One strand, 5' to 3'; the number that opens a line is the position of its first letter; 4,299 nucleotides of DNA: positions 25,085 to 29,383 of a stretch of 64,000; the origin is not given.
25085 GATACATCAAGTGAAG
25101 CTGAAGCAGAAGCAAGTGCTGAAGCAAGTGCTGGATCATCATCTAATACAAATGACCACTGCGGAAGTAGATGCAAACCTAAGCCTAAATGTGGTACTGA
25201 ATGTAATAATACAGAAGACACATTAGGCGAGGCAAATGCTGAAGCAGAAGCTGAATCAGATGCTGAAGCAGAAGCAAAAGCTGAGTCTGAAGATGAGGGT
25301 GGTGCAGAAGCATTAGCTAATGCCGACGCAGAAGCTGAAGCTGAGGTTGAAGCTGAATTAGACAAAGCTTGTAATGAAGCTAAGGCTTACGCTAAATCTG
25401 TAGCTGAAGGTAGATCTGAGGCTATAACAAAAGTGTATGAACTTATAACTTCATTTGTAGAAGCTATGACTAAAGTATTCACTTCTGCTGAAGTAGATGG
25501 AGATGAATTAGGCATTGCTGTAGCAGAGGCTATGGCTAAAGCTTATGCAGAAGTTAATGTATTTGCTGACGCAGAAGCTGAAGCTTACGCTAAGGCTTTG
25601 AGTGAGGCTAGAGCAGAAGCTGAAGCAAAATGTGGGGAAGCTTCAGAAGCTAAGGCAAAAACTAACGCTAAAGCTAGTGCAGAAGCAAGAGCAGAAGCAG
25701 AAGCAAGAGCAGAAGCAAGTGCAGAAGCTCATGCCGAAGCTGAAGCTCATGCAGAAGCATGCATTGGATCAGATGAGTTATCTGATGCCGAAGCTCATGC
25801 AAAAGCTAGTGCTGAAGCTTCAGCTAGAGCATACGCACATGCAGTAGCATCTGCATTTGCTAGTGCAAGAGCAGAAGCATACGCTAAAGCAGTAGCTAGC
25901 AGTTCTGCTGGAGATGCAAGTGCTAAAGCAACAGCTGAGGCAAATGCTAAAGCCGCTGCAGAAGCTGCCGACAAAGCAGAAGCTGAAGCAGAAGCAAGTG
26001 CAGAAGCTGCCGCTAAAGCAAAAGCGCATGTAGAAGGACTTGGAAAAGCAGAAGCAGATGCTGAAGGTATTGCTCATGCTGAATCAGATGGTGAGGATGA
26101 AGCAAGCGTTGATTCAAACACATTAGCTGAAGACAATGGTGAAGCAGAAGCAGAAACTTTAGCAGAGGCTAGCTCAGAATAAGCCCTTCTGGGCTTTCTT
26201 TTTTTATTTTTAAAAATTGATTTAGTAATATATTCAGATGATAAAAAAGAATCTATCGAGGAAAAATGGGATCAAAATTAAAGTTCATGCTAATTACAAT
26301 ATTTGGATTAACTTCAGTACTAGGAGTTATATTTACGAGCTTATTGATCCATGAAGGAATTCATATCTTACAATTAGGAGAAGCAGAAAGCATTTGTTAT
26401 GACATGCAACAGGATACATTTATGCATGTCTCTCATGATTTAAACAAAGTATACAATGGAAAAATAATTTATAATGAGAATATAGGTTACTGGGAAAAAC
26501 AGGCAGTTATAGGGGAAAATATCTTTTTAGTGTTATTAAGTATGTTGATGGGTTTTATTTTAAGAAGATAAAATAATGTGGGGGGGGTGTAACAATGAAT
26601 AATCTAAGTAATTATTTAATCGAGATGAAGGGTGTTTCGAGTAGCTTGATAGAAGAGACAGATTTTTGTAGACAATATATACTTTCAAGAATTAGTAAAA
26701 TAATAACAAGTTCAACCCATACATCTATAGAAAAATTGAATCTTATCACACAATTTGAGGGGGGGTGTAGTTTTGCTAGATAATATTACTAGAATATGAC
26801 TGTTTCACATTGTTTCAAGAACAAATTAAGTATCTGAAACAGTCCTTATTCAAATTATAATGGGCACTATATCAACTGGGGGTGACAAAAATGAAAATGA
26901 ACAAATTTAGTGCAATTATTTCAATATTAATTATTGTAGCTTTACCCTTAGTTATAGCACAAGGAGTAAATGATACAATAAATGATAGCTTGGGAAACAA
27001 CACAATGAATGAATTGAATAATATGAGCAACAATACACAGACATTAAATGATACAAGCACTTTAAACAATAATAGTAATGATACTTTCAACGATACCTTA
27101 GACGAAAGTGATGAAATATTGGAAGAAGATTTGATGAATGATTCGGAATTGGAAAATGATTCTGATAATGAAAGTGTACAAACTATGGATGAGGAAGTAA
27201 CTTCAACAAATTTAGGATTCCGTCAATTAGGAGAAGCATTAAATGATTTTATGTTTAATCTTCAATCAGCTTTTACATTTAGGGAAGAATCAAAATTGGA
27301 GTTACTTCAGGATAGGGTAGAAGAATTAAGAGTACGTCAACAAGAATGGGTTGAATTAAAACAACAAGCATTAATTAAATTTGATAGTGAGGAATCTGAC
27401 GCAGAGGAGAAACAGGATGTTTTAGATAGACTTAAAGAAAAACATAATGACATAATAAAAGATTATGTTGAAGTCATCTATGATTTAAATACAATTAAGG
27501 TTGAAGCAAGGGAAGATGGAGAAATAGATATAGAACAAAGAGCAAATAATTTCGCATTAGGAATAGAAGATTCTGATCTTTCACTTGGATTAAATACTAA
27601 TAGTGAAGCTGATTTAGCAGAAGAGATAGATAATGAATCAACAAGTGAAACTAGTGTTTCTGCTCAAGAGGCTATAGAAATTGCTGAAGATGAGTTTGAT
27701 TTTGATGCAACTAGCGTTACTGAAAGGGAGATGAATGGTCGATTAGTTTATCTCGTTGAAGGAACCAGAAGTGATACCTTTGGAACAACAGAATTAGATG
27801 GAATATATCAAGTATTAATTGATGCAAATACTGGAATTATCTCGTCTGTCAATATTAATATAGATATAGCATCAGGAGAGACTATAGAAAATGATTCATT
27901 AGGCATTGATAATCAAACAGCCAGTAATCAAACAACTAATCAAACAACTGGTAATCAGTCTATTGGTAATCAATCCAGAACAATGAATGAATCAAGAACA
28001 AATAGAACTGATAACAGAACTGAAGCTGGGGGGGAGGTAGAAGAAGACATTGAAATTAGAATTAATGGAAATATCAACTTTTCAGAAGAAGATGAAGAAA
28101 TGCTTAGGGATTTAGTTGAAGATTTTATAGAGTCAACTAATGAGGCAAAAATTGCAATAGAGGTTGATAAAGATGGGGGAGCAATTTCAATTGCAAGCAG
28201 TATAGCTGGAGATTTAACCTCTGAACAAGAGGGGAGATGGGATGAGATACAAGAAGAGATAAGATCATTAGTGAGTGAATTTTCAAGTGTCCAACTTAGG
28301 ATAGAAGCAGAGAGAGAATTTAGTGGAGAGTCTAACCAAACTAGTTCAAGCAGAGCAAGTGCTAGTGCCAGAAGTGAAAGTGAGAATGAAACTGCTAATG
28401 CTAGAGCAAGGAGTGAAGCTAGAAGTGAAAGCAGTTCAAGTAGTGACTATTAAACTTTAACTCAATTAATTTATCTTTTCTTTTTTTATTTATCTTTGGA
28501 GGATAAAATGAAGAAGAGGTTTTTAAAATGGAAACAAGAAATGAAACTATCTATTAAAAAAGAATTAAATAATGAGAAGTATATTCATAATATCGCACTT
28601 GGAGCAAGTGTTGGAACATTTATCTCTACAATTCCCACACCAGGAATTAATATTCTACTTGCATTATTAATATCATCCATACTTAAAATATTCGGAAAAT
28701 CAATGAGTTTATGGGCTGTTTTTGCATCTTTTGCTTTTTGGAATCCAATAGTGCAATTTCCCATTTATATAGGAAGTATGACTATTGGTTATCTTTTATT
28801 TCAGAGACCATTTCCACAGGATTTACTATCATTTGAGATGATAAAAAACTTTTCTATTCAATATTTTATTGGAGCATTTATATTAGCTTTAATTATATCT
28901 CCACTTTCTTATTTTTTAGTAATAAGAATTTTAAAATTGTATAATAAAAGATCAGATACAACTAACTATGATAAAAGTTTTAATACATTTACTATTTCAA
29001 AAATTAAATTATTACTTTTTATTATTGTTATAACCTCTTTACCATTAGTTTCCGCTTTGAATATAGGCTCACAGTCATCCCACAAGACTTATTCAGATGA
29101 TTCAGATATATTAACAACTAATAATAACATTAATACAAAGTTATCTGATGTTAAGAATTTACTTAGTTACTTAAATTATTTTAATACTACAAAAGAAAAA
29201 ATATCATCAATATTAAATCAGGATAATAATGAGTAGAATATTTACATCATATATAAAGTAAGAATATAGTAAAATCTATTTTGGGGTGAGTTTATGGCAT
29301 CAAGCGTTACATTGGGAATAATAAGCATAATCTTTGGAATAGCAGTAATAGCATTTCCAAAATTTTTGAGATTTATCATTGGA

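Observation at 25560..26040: Long, strict (Ala-X)n dipeptide periodicity, an EAK16-like self-assembling sequence in a natural secreted protein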

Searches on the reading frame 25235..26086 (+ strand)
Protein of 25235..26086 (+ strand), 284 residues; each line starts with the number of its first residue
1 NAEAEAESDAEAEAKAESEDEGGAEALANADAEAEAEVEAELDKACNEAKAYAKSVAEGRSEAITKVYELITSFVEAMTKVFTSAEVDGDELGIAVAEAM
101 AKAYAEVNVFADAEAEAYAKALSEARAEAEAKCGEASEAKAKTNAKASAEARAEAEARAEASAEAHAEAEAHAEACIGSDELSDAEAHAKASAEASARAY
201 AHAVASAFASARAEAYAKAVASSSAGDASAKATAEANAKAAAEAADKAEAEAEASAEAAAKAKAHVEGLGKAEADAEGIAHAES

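Call 61: predict_structure(protein=window:25235-26086:+)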
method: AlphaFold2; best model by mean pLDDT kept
length: 284 residues; sequences in the alignment: 1
mean_pLDDT: 65.3   pTM: 0.35
mean pLDDT of the five models: 65.3, 63.8, 61.5, 59.4, 58.2
residues with pLDDT >= 90: 0; 70-90: 85; 50-70: 191; < 50: 8
segments of 3 or more residues with pLDDT < 50: 178-180
pLDDT, mean of each block of 10 residues (from residue 1): 66 62 62 67 70 66 67 70 63 64 62 65 71 74 71 70 64 55 56 59 62 56 58 70 73 73 72 68 54
secondary structure, 60 per line:
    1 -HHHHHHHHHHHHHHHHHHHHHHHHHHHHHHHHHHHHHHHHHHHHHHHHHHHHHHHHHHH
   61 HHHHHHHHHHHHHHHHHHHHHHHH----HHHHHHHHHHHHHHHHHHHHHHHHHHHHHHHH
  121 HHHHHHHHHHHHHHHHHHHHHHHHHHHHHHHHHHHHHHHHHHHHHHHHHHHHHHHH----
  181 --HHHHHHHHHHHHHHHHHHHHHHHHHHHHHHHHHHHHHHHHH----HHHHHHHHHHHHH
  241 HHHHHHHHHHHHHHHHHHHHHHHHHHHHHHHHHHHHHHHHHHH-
elements in order: H2-84 H89-176 H183-223 H228-283
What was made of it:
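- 25349..26179 (+): C-terminal Ala-rich domain (residues 405-681, 35% Ala), predicted as four long helices. AlphaFold2 on residues 367-650 gives helices at 368-450, 455-542, 549-589 and 594-649, with mean pLDDT 65 (call 61).
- On Bacterial Ala/Glu/Lys-rich helical repeat spacers (TolA domain II type): The helix is predicted only at pLDDT of about 65 (call 61).
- AlphaFold2 predicts four helices, with mean pLDDT 65 for the domain alone (call 61).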

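Call 65: fold_search(model_id=the predicted structure, library=pdb)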
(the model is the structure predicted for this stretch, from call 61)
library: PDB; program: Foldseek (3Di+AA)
matches with E <= 10: 6; with E <= 0.001: 0
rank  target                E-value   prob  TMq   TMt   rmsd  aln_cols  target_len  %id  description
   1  5nik_D                5.1e+00  0.18  0.18  0.16   6.4        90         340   19  Structure of the MacAB-TolC ABC-type tripartite multidrug efflux pump (released 2017-05-24)
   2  9qgy_G                5.1e+00  0.14  0.18  0.16   6.3        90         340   18  Structure of the YbjP lipoprotein bound to the MacAB-TolC tripartite efflux pump (released 2026-03-25)
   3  3fpp_B                6.0e+00  0.12  0.18  0.19   6.2        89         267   18  Crystal structure of E.coli MacA (released 2009-04-28)
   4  3fpp_A                8.0e+00  0.10  0.18  0.19   6.2        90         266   18  Crystal structure of E.coli MacA (released 2009-04-28)
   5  7uh4_B                8.9e+00  0.08  0.18  0.41   8.1       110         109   14  LXG-associated alpha-helical protein D2 (LapD2) (released 2022-08-24)
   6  8auc_B                8.9e+00  0.02  0.16  0.10  26.3       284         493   20  Structure of peptidoglycan hydrolase Cg1735 from Corynebacterium glutamicum, trigonal crystal form (released 2023-01-18)
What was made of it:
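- Foldseek found nothing (call 65).
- Tried and rejected: Foldseek of the C-terminal model against the PDB gave no match with E below 5 (call 65).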

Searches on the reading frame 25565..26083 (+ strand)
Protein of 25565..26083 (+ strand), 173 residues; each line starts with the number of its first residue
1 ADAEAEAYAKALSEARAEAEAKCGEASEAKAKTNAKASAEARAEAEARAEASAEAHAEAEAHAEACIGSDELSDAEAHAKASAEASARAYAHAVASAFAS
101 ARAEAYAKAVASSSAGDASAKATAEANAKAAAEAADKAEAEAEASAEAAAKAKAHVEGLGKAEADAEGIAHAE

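Call 46: search_solved_structures(query=window:25565-26083:+, max_evalue=10, show_alignments=4)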
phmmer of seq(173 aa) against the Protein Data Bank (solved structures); distinct sequences matched with E-value up to 10: 11.
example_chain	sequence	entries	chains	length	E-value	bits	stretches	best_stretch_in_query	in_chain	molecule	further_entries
9ynu_B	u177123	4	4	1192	7.8e-09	39.5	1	9-151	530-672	Spt20-like SEP domain-containing protein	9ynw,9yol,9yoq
7abf_A4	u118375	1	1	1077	0.00054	23.9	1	16-131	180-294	Transcription elongation regulator 1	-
7abg_A4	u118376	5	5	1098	0.00056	23.8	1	16-131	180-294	Transcription elongation regulator 1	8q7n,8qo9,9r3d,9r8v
7uic_o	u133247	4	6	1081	0.0012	22.8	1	3-64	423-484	Mediator of RNA polymerase II transcription subunit 15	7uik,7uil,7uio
7v05_X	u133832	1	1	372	0.013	19.4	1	30-139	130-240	Circumsporozoite protein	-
8ek1_P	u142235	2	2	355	0.024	18.5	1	30-139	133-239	Circumsporozoite protein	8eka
9ygf_G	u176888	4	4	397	0.036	18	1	30-139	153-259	Circumsporozoite protein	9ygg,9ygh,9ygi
7nfx_b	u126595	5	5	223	0.11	16.4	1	71-164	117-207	60S ribosomal protein L29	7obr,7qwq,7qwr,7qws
11he_29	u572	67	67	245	0.12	16.3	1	40-151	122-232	Large ribosomal subunit protein eL29 | eL29 | 60S ribosomal protein L29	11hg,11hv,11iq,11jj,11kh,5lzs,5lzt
6d90_b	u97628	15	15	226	0.26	15.2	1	40-170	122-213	eL29 | 60S ribosomal protein L29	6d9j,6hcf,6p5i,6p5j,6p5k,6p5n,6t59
8q7z_BC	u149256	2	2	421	0.41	14.6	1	79-153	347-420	60S ribosomal protein L4 C-terminal domain-containing protein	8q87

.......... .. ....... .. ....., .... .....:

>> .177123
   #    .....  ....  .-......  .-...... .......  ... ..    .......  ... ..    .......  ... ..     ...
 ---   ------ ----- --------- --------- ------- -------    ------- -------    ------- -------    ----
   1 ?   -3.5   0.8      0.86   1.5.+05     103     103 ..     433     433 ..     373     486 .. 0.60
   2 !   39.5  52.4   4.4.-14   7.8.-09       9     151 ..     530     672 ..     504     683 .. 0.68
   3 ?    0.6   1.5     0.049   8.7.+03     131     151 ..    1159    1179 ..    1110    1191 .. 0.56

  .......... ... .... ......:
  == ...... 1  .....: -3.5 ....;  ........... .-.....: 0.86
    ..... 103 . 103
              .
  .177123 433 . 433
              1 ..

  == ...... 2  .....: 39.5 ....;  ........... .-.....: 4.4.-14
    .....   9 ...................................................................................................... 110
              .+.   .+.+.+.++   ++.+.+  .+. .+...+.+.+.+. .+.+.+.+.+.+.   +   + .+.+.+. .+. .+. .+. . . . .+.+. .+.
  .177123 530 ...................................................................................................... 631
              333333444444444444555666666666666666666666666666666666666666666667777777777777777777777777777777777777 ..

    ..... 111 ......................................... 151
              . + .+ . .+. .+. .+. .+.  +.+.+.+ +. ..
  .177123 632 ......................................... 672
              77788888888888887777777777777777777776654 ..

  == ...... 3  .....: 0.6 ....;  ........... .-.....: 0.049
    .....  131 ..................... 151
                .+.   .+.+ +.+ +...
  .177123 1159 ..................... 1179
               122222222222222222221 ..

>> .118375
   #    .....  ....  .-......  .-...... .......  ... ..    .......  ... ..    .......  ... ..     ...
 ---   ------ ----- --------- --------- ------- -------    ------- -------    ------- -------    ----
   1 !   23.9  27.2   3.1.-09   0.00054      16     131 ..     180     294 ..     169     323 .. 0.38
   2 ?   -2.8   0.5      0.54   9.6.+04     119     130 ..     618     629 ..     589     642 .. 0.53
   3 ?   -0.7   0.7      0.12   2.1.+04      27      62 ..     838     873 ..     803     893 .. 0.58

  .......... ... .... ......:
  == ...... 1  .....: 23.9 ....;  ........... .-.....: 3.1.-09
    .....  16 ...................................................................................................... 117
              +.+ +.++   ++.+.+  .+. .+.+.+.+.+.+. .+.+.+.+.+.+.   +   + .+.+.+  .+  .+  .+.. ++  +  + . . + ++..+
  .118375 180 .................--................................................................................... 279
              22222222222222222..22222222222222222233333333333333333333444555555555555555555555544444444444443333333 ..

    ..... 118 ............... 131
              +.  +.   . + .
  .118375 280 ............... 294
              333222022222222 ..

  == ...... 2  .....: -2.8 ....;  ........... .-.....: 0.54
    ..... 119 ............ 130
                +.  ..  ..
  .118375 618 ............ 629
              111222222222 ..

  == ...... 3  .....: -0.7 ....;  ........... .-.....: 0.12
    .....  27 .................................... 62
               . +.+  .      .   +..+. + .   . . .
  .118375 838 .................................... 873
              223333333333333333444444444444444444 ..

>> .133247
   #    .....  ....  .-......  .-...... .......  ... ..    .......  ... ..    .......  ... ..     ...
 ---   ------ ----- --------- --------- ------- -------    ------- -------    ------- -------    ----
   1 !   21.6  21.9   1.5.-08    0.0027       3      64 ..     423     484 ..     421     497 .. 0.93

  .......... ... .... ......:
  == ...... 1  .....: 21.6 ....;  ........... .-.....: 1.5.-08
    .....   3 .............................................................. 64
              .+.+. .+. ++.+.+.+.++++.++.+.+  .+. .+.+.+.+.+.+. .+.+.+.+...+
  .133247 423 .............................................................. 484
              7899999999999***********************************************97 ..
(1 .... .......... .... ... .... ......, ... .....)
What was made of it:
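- Closest known: . Same: These are the best PDB sequence matches, and they are also strict A-x dipeptide repeats (call 46).
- The PDB sequence hits are (QA)n low-complexity tracts of eukaryotic proteins (call 46).
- Tried and rejected: The PDB sequence search hit only (QA)n low-complexity tracts and similar (call 46).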

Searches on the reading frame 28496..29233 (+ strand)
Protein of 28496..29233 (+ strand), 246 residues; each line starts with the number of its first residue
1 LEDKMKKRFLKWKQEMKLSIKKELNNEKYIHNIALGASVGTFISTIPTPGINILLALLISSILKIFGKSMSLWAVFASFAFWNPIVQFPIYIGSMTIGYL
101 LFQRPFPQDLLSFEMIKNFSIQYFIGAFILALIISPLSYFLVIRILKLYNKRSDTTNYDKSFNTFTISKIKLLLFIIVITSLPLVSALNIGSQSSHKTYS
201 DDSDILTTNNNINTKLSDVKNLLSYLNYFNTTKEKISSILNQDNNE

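Call 8: search_protein_families(library=pfam, proteins=[window:28496-29233:+], max_evalue=0.01)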
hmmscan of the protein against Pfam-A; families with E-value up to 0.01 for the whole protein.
window:28496-29233:+ (246 aa): 1 family
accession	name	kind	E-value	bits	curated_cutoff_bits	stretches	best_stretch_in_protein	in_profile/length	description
PF09835.14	DUF2062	-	1.5e-16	61.1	27.4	1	31-153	19-145/147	Uncharacterized protein conserved in bacteria (DUF2062)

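Call 13: search_protein_families(library=ncbifam, proteins=[window:28496-29233:+], max_evalue=0.01)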
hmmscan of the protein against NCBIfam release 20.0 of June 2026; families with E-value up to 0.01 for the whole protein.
window:28496-29233:+ (246 aa): 1 family
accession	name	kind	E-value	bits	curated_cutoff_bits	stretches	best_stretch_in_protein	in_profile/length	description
TIGR03546.1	TIGR03546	subfamily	1.3e-06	28.4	79.45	1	20-162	6-148/154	TIGR03546 family protein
